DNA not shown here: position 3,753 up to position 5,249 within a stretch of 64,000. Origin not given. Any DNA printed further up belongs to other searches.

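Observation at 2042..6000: Five-gene operon: GATase1-fold Cys-hydrolase -> YgiC/GspS-like ATP-grasp ligase -> cupin -> two tandem MetA-family OM channels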

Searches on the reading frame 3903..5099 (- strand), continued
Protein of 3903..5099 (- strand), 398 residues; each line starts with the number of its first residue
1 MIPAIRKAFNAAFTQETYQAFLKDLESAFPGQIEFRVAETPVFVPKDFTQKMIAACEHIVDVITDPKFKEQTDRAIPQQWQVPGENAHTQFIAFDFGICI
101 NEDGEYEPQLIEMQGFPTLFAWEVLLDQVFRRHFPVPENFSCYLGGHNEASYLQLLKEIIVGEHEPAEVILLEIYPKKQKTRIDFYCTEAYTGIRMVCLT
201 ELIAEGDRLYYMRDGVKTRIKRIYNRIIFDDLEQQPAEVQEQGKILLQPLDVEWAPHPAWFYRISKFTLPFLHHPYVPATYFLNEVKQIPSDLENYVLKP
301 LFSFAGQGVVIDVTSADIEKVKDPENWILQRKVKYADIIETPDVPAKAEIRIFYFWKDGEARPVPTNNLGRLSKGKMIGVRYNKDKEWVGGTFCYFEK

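Call 40: find_encoding_contigs(protein=P0140, flank=8000, max_places=3)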
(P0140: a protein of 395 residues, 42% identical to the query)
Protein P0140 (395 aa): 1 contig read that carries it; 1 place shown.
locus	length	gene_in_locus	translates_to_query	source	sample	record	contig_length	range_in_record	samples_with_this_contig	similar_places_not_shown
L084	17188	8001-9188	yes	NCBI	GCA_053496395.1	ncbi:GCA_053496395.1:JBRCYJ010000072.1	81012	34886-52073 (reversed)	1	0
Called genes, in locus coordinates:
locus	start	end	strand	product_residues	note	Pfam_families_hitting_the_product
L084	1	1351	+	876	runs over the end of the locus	PF00069:Pkinase, PF01636:APH (faint), PF07714:PK_Tyr_Ser-Thr, PF03109:ABC1 (weak), PF25174:Beta-prop_THOC3 (weak), PF26550:Tricorn_2nd, PF07676:PD40, PF26549:Tricorn_N (weak), +1 more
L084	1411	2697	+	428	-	PF00266:Aminotran_5, PF01041:DegT_DnrJ_EryC1 (weak), PF00155:Aminotran_1_2, PF01053:Cys_Met_Meta_PP (weak)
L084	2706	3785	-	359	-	PF19878:DUF6351, PF12146:Hydrolase_4 (faint), PF00561:Abhydrolase_1 (faint), PF00326:Peptidase_S9 (faint)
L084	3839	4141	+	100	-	-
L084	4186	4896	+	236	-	PF12146:Hydrolase_4 (faint), PF00756:Esterase (weak), PF00561:Abhydrolase_1 (weak)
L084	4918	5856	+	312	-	-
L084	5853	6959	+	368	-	PF04107:GCS2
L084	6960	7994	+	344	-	PF26233:NicX, PF02073:Peptidase_M29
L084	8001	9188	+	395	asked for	-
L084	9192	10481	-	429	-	PF01425:Amidase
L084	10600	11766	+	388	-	PF03453:MoeA_N, PF00994:MoCF_biosynth, PF03454:MoeA_C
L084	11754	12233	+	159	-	PF01967:MoaC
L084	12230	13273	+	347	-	PF13519:VWA_2 (weak)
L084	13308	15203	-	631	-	PF00664:ABC_membrane, PF00005:ABC_tran, PF02463:SMC_N (faint)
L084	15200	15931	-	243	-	PF06778:Chlor_dismutase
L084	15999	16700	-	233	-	PF01553:Acyltransferase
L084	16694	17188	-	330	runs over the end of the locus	PF00155:Aminotran_1_2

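Call 41: find_encoding_contigs(protein=P0127, flank=8000, max_places=3)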
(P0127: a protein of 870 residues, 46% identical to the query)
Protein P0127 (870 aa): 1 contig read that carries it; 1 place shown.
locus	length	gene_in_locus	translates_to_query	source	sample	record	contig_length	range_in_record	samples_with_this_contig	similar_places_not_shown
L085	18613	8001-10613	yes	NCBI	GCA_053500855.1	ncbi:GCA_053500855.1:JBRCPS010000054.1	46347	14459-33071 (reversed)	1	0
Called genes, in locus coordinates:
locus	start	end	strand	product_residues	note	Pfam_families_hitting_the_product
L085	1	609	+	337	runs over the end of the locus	PF01040:UbiA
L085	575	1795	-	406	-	PF00266:Aminotran_5, PF01212:Beta_elim_lyase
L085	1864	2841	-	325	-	-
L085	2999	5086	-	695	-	PF01926:MMR_HSR1, PF02421:FeoB_N, PF07670:Gate, PF07664:FeoB_C, PF07670:Gate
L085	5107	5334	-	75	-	PF04023:FeoA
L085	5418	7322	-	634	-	PF00933:Glyco_hydro_3, PF01915:Glyco_hydro_3_C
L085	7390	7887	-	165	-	PF04461:YajQ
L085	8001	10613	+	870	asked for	PF00474:SSF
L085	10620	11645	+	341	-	PF01073:3Beta_HSD, PF01370:Epimerase, PF02719:Polysacc_synt_2, PF04321:RmlD_sub_bind, PF05368:NmrA (weak), PF07993:NAD_binding_4 (faint), PF13460:NAD_binding_10, PF16363:GDP_Man_Dehyd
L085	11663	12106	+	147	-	PF14464:Prok-JAB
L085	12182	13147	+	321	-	PF00291:PALP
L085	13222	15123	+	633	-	PF02129:Peptidase_S15, PF00326:Peptidase_S9, PF08530:PepX_C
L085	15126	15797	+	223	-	PF22503:DUF6992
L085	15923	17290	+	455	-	PF00375:SDF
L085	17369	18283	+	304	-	PF01370:Epimerase, PF02719:Polysacc_synt_2, PF04321:RmlD_sub_bind, PF07993:NAD_binding_4 (faint), PF13460:NAD_binding_10, PF16363:GDP_Man_Dehyd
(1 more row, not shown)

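Call 42: find_encoding_contigs(protein=P0173, flank=8000, max_places=3)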
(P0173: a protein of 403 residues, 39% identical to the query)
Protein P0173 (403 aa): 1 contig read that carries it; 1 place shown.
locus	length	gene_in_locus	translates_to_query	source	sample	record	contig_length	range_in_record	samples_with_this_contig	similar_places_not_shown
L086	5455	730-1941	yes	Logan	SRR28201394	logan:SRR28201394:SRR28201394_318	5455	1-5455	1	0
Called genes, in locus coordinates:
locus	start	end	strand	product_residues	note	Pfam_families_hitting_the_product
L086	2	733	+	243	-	?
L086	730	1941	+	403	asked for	-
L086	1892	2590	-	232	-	-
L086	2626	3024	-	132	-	-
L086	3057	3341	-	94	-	-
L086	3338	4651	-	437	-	-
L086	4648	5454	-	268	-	?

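Call 43: find_encoding_contigs(protein=P0158, flank=8000, max_places=3)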
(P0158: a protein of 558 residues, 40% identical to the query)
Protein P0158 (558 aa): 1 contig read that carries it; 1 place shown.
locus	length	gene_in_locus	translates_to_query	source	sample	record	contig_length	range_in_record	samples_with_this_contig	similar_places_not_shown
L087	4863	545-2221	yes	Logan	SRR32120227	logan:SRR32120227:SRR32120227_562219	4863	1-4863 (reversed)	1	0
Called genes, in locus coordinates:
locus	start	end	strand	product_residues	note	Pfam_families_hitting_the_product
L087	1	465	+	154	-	?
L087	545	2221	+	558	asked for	-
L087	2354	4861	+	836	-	?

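Call 44: find_encoding_contigs(protein=P0130, flank=8000, max_places=3)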
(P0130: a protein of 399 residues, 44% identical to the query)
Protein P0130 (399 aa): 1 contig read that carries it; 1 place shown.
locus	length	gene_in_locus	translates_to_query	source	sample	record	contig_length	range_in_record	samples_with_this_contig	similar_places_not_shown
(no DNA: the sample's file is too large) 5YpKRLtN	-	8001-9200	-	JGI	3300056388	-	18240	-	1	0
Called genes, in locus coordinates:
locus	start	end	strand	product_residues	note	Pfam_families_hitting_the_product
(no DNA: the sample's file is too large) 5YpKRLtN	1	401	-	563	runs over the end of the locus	-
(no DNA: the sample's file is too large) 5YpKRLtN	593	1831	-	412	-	PF00079:Serpin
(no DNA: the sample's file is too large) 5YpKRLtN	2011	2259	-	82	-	-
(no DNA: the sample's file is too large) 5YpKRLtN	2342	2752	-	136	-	-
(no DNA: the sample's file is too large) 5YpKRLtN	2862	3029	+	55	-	-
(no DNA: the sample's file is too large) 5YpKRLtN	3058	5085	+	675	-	PF14508:GH97_N, PF10566:Glyco_hydro_97, PF14509:GH97_C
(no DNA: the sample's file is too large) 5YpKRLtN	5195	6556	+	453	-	PF13472:Lipase_GDSL_2 (weak)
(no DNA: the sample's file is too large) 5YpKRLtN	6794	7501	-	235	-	-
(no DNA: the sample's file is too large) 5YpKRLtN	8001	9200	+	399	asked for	-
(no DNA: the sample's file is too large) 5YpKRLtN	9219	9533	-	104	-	PF00581:Rhodanese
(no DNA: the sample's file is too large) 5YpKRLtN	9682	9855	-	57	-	-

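Call 45: search_protein_families(library=pfam, proteins=[L086:2-733:+, L086:1892-2590:-, L083:1136-2176:+, L083:3-1130:+, L081:9627-10325:+, L081:3911-4642:+, L084:4918-5856:+, L082:9595-10653:+, L082:6433-7836:-, L087:1-465:+], max_evalue=0.1)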
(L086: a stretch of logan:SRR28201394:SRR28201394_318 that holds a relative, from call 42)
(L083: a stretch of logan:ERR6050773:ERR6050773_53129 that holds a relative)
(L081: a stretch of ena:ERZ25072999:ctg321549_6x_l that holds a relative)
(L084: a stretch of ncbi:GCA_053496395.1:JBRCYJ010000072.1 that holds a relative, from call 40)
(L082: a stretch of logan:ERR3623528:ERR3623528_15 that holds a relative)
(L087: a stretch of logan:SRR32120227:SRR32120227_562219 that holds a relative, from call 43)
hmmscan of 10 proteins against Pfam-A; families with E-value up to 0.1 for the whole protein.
L086:2-733:+ (243 aa): 1 family
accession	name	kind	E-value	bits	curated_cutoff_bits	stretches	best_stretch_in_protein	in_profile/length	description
PF04107.18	GCS2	-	8.4e-18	65.2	21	1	4-123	186-290/291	Glutamate-cysteine ligase family 2(GCS2)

L086:1892-2590:- (232 aa): 1 family
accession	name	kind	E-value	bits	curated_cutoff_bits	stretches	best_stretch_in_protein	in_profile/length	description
PF24901.1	HTH_MCM7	-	0.063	13.6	26.5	0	6-30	49-73/76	DNA replication licensing factor MCM7, winged helix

L083:1136-2176:+ (346 aa): 0 families

L083:3-1130:+ (375 aa): 1 family
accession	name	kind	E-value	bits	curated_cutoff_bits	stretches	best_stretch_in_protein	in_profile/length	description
PF04055.27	Radical_SAM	-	5.8e-11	43.3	29.5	1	103-259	10-166/166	Radical SAM superfamily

L081:9627-10325:+ (232 aa): 0 families

L081:3911-4642:+ (243 aa): 0 families

L084:4918-5856:+ (312 aa): 0 families

L082:9595-10653:+ (352 aa): 1 family
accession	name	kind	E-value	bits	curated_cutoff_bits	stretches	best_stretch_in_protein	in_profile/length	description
PF05013.17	FGase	-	0.0042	17.7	28.9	1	81-170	3-96/219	N-formylglutamate amidohydrolase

L082:6433-7836:- (467 aa): 1 family
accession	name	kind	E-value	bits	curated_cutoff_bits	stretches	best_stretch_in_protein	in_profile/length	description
PF13271.11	DUF4062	-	0.087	13.5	24.7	0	310-386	1-61/82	Domain of unknown function (DUF4062)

L087:1-465:+ (154 aa): 0 families

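Call 54: find_encoding_contigs(protein=P0123, flank=7000, max_places=2)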
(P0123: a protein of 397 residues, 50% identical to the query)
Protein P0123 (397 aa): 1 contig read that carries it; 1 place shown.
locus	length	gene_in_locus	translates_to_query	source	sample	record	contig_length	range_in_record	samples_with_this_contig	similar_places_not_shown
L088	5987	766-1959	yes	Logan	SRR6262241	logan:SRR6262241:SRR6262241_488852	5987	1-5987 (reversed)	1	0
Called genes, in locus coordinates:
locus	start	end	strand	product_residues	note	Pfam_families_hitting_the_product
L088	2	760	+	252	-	?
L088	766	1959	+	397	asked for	-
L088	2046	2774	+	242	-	-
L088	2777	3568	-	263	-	-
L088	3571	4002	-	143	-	PF00403:HMA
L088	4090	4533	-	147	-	PF00403:HMA (faint)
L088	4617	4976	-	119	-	PF26622:DUF8199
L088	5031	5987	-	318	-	?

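Call 55: find_encoding_contigs(protein=P0128, flank=7000, max_places=2)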
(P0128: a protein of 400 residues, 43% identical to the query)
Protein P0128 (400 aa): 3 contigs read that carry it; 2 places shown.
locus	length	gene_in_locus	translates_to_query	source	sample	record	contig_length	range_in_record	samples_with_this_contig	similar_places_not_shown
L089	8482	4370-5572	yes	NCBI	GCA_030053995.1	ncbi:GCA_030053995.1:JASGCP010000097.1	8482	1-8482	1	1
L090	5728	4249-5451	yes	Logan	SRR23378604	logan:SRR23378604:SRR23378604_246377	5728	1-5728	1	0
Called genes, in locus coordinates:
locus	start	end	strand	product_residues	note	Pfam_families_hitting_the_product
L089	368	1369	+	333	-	-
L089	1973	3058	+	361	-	PF02463:SMC_N, PF13175:AAA_15 (weak), PF13476:AAA_23, PF13555:AAA_29 (faint), PF13304:AAA_21 (weak)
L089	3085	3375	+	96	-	PF05258:DciA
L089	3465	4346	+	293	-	PF00117:GATase (weak)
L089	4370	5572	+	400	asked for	-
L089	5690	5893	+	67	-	PF02597:ThiS (weak)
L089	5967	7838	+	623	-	PF13667:ThiC-associated, PF01964:ThiC_Rad_SAM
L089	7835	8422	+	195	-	PF02581:TMP-TENI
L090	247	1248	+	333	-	-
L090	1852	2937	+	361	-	PF02463:SMC_N, PF13175:AAA_15 (weak), PF13476:AAA_23, PF13555:AAA_29 (faint), PF13304:AAA_21 (weak)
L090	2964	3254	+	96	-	PF05258:DciA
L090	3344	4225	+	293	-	PF00117:GATase (weak)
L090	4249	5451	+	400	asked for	-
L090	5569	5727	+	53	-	?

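Call 67: find_related_loci(query=A5, collection=metagenome_contigs, flank=6000)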
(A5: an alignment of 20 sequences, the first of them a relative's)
Query A5 (400 aa) in metagenome_contigs; peptide patterns used: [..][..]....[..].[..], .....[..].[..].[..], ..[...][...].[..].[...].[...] (x = any residue, [..] = any of these).
600 stretches matched a pattern (row limit reached: there are more); 576 encode a relative of the query (tblastn E <= 1e-3); the best 80 are kept; 80 distinct loci.
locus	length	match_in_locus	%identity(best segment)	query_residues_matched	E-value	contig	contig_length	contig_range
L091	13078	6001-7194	45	1-400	3e-124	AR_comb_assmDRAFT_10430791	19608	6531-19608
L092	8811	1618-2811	46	1-400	2e-124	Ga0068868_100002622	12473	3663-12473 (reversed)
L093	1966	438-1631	44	1-400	1e-132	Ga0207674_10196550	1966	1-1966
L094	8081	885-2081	45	1-400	4e-124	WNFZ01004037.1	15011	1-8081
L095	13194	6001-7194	47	1-400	2e-123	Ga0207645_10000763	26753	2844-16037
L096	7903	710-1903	46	1-400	1e-123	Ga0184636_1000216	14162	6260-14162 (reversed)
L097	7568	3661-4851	47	1-399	4e-123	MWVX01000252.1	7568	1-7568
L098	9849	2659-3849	45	1-399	4e-123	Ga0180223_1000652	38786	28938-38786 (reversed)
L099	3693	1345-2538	46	1-400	2e-125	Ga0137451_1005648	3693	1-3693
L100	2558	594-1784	45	1-399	2e-128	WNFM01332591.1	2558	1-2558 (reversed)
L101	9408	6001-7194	46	1-400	9e-122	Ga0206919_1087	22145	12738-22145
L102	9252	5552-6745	46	1-400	4e-122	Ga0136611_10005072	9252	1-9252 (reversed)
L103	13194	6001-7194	45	1-400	6e-122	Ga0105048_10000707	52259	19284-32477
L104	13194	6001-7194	43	1-400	1e-121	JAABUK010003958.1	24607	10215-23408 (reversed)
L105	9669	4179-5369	45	1-400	4e-121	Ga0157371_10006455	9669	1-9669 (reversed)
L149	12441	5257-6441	44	1-400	1e-113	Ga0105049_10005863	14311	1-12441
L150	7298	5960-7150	43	1-400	2e-113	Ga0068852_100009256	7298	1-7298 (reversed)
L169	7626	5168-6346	43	3-400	2e-110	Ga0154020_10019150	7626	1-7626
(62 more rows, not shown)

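Call 77: search_protein_families(library=pfam, proteins=[L149:4126-5148:+, L092:2811-3374:+, L029:2395-2856:+, L150:4630-4956:+, L103:4222-4944:+], max_evalue=0.05)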
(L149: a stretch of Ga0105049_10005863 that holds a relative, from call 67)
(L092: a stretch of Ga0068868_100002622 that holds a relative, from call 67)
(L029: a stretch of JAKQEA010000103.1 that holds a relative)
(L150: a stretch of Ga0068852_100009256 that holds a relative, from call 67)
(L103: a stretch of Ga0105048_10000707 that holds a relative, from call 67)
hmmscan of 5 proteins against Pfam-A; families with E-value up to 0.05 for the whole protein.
L149:4126-5148:+ (340 aa): 1 family
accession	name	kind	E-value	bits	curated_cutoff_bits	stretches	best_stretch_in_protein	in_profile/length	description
PF02073.20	Peptidase_M29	-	2.3e-16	60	27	1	138-306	189-355/406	Thermophilic metalloprotease (M29)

L092:2811-3374:+ (187 aa): 1 family
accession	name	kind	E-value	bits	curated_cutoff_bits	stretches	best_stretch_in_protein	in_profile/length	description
PF01322.25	Cytochrom_C_2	-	0.044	15.2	26.5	0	130-162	86-118/121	Cytochrome C'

L029:2395-2856:+ (153 aa): 3 families
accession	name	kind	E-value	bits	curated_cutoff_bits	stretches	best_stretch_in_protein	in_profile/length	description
PF09980.14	DUF2214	-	5.6e-41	140.3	34.1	1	7-148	2-147/147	Predicted membrane protein (DUF2214)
PF05425.18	CopD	-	0.0012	19.6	32.1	1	53-142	13-104/105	Copper resistance protein D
PF24357.1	TMD0_ABC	-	0.013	16.1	27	1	50-114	29-93/159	ABC transporter TMD0 domain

L150:4630-4956:+ (108 aa): 0 families

L103:4222-4944:+ (240 aa): 1 family
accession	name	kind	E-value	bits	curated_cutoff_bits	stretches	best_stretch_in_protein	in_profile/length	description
PF05050.19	Methyltransf_21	-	1.5e-16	61.4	22.7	1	43-202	1-172/173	Methyltransferase FkbM domain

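Call 78: search_protein_families(library=ncbifam, proteins=[L149:4126-5148:+], max_evalue=0.01)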
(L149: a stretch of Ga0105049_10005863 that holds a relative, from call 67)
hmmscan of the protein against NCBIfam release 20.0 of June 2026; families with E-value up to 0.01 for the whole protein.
L149:4126-5148:+ (340 aa): 1 family
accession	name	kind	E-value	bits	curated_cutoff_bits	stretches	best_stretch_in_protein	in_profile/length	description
NF045774.1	cytochro_C551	exception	0.0042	17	118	0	52-96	64-108/110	cytochrome c551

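Call 100: list_cluster_members(proteins=[P0001, P0140, P0128])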
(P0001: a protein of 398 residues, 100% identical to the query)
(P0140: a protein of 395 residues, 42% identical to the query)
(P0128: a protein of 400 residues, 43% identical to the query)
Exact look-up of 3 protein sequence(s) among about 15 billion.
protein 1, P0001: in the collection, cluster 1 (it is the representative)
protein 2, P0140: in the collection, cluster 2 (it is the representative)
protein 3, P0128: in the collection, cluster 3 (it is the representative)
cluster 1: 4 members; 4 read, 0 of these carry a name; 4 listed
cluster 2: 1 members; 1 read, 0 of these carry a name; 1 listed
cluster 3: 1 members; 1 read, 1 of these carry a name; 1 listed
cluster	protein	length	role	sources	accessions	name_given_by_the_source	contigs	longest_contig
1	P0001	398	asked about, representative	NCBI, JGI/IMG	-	-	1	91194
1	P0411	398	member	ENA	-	-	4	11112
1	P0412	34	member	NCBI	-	-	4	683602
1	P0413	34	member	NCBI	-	-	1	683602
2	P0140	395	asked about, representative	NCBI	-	-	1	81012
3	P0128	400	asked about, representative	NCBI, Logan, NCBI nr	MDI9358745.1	MAG: hypothetical protein QM528_07345 [Phycisphaerales bacterium] | hypothetical protein [Phycisphaerales bacterium]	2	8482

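Call 103: search_protein_families(library=pfam, alignment_id=A2, max_evalue=1)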
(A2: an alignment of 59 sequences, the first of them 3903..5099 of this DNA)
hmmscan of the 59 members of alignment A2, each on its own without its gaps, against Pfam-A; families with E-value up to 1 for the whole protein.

A. member 1, window:3903-5099:- (398 aa): 3 families
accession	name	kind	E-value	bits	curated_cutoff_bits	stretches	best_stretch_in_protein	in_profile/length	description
PF03738.19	GSP_synth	-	0.038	13.6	29.3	1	258-333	245-326/371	Glutathionylspermidine synthase preATP-grasp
PF14305.11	ATPgrasp_TupA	-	0.053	13.5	25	1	275-331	39-94/241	TupA-like ATPgrasp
PF14403.11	CP_ATPgrasp_2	-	0.1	12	32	0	285-364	280-366/374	Circularly permuted ATP-grasp type 2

B. families by the number of members that match (of 59 scanned): 22 families
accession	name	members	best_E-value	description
PF03738.19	GSP_synth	19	0.00011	Glutathionylspermidine synthase preATP-grasp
PF14403.11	CP_ATPgrasp_2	11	1.3e-05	Circularly permuted ATP-grasp type 2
PF04174.18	CP_ATPgrasp_1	4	0.0035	A circularly permuted ATPgrasp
PF14397.11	ATPgrasp_ST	3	0.02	Sugar-transfer associated ATP-grasp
PF03917.23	GSH_synth_ATP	2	0.0067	Eukaryotic glutathione synthase, ATP binding domain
PF03133.20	TTL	2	0.056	Tubulin-tyrosine ligase family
PF22136.2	MpAgo_N-like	1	0.011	Bacterial argonaute protein N-terminal domain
PF03529.18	TF_Otx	1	0.022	Otx1 transcription factor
PF06757.18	Ins_allergen_rp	1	0.029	Insect allergen related repeat, nitrile-specifier detoxification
PF11185.13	DUF2971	1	0.037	Protein of unknown function (DUF2971)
PF14305.11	ATPgrasp_TupA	1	0.053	TupA-like ATPgrasp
PF15861.10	partial_CstF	1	0.067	Partial cleavage stimulation factor domain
PF10025.14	DUF2267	1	0.097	Uncharacterized conserved protein (DUF2267)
PF01902.24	Diphthami_syn_2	1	0.11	Diphthamide synthase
PF20612.3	SHOCT_2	1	0.14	SHOCT domain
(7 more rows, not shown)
